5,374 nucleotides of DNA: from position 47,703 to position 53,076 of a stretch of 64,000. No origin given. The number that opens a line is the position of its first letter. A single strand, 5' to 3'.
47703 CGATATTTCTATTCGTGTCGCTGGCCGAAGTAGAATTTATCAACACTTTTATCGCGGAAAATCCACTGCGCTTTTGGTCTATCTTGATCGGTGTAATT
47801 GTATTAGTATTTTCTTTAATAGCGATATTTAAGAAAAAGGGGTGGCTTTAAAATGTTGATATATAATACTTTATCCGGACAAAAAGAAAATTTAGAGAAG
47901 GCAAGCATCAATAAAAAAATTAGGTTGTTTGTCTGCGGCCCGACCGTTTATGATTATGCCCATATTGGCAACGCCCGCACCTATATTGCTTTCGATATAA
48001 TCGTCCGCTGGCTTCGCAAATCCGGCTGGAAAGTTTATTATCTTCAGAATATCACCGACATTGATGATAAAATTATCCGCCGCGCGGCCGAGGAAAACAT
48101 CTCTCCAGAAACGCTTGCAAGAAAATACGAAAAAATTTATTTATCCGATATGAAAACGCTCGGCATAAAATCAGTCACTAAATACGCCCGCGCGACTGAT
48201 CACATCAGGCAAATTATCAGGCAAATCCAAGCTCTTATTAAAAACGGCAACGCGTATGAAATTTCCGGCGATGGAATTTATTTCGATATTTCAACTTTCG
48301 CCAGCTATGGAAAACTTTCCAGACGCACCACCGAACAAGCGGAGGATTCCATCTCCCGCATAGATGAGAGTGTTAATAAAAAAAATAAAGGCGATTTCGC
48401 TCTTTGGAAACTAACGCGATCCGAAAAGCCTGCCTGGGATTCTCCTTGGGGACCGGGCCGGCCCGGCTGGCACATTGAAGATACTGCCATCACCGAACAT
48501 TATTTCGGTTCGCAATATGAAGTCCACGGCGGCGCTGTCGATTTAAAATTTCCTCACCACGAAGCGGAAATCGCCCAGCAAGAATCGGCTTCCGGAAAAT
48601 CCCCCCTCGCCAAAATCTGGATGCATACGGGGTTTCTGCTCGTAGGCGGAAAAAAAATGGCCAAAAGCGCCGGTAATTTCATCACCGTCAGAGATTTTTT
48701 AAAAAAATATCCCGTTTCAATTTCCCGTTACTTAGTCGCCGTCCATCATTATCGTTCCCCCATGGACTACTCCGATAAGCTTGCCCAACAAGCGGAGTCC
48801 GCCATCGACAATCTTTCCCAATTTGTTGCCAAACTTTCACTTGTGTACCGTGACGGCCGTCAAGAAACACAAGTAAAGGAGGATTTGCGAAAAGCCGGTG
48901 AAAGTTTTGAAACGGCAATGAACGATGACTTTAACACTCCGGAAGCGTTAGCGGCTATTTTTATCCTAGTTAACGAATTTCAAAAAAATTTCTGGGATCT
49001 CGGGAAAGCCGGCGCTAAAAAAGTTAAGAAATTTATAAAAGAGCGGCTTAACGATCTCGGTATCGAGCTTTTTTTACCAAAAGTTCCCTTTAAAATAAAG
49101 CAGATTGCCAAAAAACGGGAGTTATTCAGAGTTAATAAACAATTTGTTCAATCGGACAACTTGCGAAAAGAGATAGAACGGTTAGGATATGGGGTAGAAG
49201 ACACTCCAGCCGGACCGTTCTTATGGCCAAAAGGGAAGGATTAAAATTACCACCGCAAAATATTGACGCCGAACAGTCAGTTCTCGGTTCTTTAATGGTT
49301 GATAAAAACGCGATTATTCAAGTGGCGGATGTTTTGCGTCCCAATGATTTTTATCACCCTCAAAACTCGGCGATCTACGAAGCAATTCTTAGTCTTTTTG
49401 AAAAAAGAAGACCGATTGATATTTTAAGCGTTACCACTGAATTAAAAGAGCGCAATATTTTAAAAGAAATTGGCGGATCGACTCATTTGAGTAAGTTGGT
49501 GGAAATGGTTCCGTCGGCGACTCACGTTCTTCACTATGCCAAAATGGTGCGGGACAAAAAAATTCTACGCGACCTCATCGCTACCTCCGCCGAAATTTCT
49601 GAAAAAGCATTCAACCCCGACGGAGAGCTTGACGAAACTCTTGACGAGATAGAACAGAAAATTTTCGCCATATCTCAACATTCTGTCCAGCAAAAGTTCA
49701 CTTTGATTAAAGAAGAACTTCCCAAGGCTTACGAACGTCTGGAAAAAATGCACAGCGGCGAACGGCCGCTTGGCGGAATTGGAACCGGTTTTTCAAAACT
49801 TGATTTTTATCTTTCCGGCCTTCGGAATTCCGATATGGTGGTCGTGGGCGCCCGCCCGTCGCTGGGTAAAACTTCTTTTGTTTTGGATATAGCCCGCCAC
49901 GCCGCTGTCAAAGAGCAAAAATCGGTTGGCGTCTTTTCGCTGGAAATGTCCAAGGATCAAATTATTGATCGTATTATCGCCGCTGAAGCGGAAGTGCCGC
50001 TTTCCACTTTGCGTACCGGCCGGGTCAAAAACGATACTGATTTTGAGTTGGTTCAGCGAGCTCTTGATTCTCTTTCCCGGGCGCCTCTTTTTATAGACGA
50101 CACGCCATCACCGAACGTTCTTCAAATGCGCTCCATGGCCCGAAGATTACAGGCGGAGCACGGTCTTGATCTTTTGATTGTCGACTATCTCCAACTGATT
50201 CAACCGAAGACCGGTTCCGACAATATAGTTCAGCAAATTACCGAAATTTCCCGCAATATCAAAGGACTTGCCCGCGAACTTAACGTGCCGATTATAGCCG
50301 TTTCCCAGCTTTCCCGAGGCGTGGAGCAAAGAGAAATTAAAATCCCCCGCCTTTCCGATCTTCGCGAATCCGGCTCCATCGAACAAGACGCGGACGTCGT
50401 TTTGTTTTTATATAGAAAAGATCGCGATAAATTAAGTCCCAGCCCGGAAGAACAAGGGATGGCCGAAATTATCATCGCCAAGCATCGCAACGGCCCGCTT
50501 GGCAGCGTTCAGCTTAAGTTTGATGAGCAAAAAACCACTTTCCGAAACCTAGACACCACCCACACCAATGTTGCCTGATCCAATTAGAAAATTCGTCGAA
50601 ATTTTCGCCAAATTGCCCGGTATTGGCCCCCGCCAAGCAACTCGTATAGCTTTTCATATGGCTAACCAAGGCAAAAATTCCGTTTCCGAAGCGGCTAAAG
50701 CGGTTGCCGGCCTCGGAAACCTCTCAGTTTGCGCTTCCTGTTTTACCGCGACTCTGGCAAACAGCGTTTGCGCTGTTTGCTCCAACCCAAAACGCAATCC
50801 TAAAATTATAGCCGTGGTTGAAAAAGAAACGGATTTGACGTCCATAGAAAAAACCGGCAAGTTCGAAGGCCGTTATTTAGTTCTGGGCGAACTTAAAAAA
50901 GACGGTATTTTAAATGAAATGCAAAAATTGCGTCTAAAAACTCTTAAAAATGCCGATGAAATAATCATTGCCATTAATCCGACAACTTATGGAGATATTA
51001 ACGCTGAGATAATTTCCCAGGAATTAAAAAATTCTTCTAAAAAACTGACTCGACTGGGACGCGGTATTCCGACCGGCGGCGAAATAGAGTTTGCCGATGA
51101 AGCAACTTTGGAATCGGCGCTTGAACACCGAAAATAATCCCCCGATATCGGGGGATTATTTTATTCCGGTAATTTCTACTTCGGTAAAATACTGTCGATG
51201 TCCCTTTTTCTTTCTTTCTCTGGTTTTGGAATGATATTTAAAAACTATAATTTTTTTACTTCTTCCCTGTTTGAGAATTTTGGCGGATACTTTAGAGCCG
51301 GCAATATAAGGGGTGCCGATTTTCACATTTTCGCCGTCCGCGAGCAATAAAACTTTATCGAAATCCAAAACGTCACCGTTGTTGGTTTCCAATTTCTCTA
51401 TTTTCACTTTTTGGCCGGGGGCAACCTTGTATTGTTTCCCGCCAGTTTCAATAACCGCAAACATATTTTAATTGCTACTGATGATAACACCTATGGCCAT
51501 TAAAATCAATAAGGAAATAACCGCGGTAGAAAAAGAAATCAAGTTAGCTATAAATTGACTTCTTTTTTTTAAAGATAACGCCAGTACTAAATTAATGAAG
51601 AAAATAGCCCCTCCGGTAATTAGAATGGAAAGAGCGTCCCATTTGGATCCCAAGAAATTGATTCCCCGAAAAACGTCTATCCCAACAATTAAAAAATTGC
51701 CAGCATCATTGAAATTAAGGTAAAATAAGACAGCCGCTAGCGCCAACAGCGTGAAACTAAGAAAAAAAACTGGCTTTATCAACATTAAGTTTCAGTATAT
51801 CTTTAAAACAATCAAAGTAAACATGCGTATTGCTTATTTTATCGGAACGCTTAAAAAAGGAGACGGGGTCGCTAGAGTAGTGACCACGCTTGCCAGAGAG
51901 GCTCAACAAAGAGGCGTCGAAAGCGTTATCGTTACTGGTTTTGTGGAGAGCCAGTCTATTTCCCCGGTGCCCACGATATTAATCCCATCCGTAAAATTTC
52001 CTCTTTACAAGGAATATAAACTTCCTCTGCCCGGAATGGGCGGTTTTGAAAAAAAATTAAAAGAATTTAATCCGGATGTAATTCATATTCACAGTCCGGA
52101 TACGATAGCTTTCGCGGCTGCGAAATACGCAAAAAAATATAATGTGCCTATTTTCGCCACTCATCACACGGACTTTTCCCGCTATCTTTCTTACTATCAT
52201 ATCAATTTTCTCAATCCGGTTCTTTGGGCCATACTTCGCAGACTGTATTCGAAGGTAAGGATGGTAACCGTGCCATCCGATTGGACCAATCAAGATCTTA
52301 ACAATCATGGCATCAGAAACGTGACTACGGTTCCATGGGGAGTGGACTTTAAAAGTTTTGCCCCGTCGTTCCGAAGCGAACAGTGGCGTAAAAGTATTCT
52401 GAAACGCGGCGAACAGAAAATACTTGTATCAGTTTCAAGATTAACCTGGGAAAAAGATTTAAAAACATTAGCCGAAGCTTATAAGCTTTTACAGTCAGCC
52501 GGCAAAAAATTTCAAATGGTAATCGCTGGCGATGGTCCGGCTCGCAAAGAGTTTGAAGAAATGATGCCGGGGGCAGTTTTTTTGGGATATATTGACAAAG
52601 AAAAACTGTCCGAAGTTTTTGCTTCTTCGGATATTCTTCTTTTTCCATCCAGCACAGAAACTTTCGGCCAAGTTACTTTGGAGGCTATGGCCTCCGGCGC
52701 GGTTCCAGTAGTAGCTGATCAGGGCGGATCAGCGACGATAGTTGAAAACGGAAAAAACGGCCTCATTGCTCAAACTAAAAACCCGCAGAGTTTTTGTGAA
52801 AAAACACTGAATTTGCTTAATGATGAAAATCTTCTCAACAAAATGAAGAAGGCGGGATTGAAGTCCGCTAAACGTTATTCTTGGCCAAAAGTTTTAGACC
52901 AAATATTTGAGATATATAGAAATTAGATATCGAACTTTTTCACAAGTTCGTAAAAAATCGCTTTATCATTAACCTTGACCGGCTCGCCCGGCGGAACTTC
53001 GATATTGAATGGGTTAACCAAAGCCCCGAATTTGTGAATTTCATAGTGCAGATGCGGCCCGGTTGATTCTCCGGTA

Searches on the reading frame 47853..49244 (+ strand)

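Call 57: search_protein_families(library=pfam, proteins=[window:47853-49244:+], max_evalue=0.01)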
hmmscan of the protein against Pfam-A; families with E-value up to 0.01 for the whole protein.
window:47853-49244:+ (463 aa): 6 families
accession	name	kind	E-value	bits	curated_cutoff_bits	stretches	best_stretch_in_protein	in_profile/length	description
PF01406.26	tRNA-synt_1e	-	1.3e-109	366.6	27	1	18-315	5-300/301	tRNA synthetases class I (C) catalytic domain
PF09334.17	tRNA-synt_1g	-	3.1e-18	66.2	20.1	2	34-143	12-122/391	tRNA synthetases class I (M)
PF09190.17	DALR_2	-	3.1e-10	40.9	22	1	352-403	2-54/57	DALR domain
PF01921.24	tRNA-synt_1f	-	1.8e-07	30.9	27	1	260-328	274-339/360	tRNA synthetases class I (K)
PF00133.28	tRNA-synt_1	-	3.9e-07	29.6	22.7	1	241-301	348-408/414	tRNA synthetases class I (I, L, M and V)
PF00749.27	tRNA-synt_1c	-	0.0029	17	23.4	1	86-136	46-96/314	tRNA synthetases class I (E and Q), catalytic domain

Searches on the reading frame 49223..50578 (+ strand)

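Call 57: search_protein_families(library=pfam, proteins=[window:49223-50578:+], max_evalue=0.01)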
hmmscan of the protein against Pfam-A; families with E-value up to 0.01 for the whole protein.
window:49223-50578:+ (451 aa): 3 families
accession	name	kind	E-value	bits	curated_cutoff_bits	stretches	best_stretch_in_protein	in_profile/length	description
PF03796.21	DnaB_C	-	9.4e-98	327.1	27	1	185-442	1-255/255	DnaB-like helicase C terminal domain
PF00772.26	DnaB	-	3.3e-33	114.3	23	1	10-111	2-103/103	DnaB-like helicase N terminal domain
PF13481.12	AAA_25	-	3.7e-10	40.2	27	1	194-363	23-190/195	AAA domain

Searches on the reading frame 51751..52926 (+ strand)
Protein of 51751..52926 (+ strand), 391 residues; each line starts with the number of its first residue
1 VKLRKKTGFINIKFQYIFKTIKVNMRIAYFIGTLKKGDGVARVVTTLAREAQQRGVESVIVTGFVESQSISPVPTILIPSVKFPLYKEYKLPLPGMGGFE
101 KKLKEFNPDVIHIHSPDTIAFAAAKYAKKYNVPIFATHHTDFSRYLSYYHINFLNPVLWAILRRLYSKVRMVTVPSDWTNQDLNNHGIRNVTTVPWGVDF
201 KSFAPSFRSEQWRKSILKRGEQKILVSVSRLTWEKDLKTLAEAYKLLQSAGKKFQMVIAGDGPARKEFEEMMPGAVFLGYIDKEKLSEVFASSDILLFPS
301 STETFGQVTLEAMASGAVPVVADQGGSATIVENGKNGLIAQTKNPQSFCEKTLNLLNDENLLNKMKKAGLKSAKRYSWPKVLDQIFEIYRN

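Call 57: search_protein_families(library=pfam, proteins=[window:51751-52926:+], max_evalue=0.01)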
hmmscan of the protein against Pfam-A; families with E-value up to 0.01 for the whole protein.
window:51751-52926:+ (391 aa): 8 families
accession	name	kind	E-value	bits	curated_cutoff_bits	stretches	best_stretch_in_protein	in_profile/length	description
PF00534.26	Glycos_transf_1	-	5.1e-36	124.2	26.4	1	210-370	3-170/172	Glycosyl transferases group 1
PF13439.12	Glyco_transf_4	-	1.1e-31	110.6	28.5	1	38-199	2-167/170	Glycosyltransferase Family 4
PF13692.12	Glyco_trans_1_4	-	1.3e-30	107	27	1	223-358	2-142/142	Glycosyl transferases group 1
PF13579.12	Glyco_trans_4_4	-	9.6e-16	59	29.7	1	39-195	2-156/158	Glycosyl transferase 4-like domain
PF13524.12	Glyco_trans_1_2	-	1.7e-06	28.5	25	1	246-385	5-142/144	Glycosyl transferase-like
PF20706.3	GT4-conflict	-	1.3e-05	24.9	26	1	203-332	177-321/385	Family 4 Glycosyltransferase in conflict systems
PF13477.12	Glyco_trans_4_2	-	0.00029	21.5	23.4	1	46-172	15-135/139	Glycosyl transferase 4-like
PF24785.1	RXYLT1_C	-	0.0047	16.8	27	1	286-352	70-138/187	RXYLT1 C-terminal domain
